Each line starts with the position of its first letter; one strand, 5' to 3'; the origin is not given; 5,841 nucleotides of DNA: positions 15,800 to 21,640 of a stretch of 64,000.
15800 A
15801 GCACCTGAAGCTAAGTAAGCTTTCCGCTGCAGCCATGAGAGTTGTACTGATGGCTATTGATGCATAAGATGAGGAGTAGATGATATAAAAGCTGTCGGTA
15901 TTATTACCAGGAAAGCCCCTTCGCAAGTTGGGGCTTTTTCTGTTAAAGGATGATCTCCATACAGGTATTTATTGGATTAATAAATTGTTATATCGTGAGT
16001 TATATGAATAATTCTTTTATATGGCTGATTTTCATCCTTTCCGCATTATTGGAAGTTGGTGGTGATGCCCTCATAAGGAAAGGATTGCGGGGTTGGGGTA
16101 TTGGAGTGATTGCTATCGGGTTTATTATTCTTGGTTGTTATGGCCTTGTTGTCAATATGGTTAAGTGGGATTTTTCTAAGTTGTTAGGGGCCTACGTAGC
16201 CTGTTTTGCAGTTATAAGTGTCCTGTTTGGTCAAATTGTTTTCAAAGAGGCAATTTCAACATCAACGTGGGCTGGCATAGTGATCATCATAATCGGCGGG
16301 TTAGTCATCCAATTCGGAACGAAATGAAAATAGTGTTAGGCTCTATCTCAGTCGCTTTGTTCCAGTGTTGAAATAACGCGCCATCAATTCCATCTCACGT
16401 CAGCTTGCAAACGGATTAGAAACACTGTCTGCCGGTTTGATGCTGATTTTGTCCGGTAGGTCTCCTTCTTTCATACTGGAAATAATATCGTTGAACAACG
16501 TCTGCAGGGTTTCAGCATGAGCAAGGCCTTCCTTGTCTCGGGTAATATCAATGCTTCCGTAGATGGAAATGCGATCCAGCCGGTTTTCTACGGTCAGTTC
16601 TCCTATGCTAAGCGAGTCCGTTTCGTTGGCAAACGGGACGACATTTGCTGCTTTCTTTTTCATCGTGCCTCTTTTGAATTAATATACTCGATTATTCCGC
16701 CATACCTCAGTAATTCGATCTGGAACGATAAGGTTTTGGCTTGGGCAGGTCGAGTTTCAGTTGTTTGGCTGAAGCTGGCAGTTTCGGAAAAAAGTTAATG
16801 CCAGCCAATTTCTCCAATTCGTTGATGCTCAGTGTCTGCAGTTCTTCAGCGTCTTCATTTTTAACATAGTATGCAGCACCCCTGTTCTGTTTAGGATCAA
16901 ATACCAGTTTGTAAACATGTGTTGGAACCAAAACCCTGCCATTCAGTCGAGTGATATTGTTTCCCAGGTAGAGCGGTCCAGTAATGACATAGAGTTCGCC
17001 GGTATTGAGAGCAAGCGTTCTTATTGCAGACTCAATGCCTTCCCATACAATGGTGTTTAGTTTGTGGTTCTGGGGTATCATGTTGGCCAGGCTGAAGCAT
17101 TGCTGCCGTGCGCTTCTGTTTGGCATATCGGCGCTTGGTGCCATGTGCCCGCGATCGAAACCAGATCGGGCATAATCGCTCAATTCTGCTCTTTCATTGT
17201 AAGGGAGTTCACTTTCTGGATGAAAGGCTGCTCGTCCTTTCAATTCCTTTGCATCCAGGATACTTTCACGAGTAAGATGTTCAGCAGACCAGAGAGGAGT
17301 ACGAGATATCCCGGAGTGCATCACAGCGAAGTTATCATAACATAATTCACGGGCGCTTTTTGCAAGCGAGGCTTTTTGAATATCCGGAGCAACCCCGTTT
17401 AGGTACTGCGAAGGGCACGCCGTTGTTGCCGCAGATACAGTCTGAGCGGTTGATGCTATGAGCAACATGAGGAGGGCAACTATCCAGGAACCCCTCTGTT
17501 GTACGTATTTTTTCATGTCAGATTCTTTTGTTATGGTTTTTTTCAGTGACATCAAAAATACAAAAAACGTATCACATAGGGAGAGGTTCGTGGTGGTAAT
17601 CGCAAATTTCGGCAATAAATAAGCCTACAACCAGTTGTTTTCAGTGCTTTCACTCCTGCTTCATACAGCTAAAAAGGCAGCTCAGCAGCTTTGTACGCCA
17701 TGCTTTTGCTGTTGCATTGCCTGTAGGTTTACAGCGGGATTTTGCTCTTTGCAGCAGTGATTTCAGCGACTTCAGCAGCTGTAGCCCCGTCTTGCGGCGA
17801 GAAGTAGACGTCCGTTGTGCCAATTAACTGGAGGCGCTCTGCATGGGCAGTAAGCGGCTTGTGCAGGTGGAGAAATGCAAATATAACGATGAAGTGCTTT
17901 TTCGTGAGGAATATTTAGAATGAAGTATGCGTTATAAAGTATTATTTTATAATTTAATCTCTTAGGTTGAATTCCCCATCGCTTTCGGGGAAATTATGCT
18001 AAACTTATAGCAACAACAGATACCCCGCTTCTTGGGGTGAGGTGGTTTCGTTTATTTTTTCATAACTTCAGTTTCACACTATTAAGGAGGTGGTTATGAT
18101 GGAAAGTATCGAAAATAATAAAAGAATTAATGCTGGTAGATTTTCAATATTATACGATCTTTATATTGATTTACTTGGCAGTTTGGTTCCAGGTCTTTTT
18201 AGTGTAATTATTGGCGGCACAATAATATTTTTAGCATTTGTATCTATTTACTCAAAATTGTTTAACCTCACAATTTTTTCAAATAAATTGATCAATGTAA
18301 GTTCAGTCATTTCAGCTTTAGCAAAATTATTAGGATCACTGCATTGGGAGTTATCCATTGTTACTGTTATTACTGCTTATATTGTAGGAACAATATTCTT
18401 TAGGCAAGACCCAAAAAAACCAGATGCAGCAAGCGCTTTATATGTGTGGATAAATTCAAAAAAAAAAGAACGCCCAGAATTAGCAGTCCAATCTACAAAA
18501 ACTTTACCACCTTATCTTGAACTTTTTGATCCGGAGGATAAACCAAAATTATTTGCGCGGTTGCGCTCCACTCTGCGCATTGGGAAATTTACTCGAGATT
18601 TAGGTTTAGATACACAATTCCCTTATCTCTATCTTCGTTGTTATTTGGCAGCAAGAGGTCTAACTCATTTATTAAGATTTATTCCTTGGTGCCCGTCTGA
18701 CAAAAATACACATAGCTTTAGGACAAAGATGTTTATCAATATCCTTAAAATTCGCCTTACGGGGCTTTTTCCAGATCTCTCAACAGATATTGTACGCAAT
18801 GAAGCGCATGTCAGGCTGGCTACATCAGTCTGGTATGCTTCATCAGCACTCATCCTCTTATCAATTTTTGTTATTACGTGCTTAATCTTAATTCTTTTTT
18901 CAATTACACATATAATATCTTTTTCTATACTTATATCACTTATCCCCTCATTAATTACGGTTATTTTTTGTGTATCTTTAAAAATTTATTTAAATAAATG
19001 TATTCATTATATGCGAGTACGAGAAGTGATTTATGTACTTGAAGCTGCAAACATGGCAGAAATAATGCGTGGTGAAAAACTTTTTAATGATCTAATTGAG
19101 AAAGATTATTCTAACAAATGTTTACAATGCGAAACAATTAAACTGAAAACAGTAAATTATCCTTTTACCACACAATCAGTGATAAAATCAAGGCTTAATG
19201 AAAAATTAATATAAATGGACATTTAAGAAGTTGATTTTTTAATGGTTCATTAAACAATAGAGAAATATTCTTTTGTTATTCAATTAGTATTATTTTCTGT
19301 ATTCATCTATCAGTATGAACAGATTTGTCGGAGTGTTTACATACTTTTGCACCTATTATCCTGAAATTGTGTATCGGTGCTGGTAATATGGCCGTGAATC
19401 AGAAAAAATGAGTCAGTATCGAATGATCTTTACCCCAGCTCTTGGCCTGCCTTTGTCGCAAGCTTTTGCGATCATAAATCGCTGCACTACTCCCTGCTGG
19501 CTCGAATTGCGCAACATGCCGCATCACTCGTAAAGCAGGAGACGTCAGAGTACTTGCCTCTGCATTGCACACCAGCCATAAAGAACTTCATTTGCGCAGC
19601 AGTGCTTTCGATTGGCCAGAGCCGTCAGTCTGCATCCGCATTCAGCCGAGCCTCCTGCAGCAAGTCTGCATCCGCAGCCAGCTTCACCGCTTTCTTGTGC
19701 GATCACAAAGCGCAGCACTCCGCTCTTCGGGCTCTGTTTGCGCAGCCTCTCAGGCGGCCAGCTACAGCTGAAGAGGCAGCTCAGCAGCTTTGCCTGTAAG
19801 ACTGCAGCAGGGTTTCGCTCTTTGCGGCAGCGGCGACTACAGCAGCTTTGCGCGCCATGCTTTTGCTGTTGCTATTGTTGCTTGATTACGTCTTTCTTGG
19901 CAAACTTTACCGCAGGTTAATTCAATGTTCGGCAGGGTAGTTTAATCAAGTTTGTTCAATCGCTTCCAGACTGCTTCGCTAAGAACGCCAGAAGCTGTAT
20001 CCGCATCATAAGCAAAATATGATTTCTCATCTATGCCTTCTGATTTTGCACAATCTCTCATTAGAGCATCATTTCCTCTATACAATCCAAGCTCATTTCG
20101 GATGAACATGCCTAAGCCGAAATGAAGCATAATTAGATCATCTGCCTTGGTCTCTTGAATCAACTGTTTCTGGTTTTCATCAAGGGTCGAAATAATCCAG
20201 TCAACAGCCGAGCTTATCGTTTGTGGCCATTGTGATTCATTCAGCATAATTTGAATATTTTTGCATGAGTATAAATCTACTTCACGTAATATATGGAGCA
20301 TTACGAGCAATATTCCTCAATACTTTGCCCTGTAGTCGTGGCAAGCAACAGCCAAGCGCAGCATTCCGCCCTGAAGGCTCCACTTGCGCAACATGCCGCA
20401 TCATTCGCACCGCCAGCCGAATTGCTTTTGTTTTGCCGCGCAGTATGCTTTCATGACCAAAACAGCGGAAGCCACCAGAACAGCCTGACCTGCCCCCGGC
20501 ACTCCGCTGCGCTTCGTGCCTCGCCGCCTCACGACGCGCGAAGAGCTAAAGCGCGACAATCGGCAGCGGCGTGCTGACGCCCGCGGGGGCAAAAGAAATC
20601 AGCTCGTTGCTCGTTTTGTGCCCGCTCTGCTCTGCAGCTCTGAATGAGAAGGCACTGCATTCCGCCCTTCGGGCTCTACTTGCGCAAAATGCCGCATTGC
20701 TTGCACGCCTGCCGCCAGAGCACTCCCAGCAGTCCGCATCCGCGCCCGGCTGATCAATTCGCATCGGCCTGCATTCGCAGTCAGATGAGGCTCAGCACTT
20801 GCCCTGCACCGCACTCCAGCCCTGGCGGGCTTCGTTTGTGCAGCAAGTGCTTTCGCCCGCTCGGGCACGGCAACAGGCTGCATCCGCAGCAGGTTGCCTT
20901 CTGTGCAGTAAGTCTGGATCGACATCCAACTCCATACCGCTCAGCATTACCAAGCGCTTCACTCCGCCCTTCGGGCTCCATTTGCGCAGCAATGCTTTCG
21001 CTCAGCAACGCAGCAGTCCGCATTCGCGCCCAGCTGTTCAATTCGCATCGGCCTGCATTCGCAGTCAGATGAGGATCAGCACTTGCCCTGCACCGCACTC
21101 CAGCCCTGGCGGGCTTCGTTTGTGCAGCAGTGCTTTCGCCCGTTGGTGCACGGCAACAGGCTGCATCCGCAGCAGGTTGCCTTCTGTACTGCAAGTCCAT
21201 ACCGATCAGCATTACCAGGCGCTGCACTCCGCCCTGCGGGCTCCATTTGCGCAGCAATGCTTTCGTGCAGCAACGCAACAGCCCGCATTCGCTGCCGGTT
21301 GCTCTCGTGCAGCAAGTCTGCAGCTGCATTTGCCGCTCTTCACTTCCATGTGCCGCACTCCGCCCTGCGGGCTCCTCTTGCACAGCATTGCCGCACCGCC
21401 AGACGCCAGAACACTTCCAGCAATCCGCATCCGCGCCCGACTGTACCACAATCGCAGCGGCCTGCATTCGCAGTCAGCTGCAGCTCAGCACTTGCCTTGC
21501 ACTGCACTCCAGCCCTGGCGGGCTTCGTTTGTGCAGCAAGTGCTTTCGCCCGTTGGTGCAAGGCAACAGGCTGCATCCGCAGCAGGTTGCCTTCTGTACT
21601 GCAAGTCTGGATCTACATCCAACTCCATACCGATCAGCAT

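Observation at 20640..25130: Satellite-like higher-order array of ~140-bp hairpin units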

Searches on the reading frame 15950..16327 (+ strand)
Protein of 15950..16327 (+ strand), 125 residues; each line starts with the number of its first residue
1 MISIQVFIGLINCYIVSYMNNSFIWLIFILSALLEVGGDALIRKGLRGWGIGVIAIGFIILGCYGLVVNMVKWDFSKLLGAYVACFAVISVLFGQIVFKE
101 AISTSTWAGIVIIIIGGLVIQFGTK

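Call 24: search_protein_families(library=pfam, proteins=[window:15950-16327:+], max_evalue=0.01)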
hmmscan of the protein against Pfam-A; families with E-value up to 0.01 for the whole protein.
window:15950-16327:+ (125 aa): 2 families
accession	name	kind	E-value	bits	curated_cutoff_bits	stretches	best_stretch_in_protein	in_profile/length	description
PF02694.21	UPF0060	-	3e-07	31.1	24.9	1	26-124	6-105/107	Uncharacterised BCR, YnfA/UPF0060 family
PF00892.27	EamA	-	0.0016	19.2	28.2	1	26-120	41-133/135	EamA-like transporter family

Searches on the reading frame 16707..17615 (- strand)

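Call 24: search_protein_families(library=pfam, proteins=[window:16707-17615:-], max_evalue=0.01)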
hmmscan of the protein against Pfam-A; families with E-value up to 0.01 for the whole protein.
window:16707-17615:- (302 aa): 1 family
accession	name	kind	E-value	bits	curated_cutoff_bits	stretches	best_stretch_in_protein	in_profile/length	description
PF01223.29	Endonuclease_NS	-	1.7e-45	155.8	23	1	87-281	15-222/223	DNA/RNA non-specific endonuclease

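Call 98: search_protein_families(library=padloc, proteins=[window:16707-17615:-], max_evalue=0.001)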
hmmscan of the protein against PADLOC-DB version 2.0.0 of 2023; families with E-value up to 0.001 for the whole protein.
window:16707-17615:- (302 aa): 0 families

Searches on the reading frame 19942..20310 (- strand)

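Call 24: search_protein_families(library=pfam, proteins=[window:19942-20310:-], max_evalue=0.01)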
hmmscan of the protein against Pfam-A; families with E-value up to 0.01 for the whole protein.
window:19942-20310:- (122 aa): 1 family
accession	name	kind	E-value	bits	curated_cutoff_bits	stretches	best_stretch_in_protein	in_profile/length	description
PF20594.3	DUF6794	-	1.2e-12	48.1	27.1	1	28-118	1-83/83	Domain of unknown function (DUF6794)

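Call 98: search_protein_families(library=padloc, proteins=[window:19942-20310:-], max_evalue=0.001)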
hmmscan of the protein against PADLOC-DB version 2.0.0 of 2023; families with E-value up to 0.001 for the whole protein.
window:19942-20310:- (122 aa): 0 families

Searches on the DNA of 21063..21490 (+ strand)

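Call 77: search_dna_similar(query=window:21063-21490:+, collection=phages, mode=distant, max_evalue=0.001, max_rows=10)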
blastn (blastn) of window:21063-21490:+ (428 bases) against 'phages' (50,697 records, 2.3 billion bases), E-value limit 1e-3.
No match.

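Call 78: search_dna_similar(query=window:21063-21490:+, collection=plasmids, mode=distant, max_evalue=0.001, max_rows=10)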
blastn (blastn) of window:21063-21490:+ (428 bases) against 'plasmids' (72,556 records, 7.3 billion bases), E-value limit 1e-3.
No match.
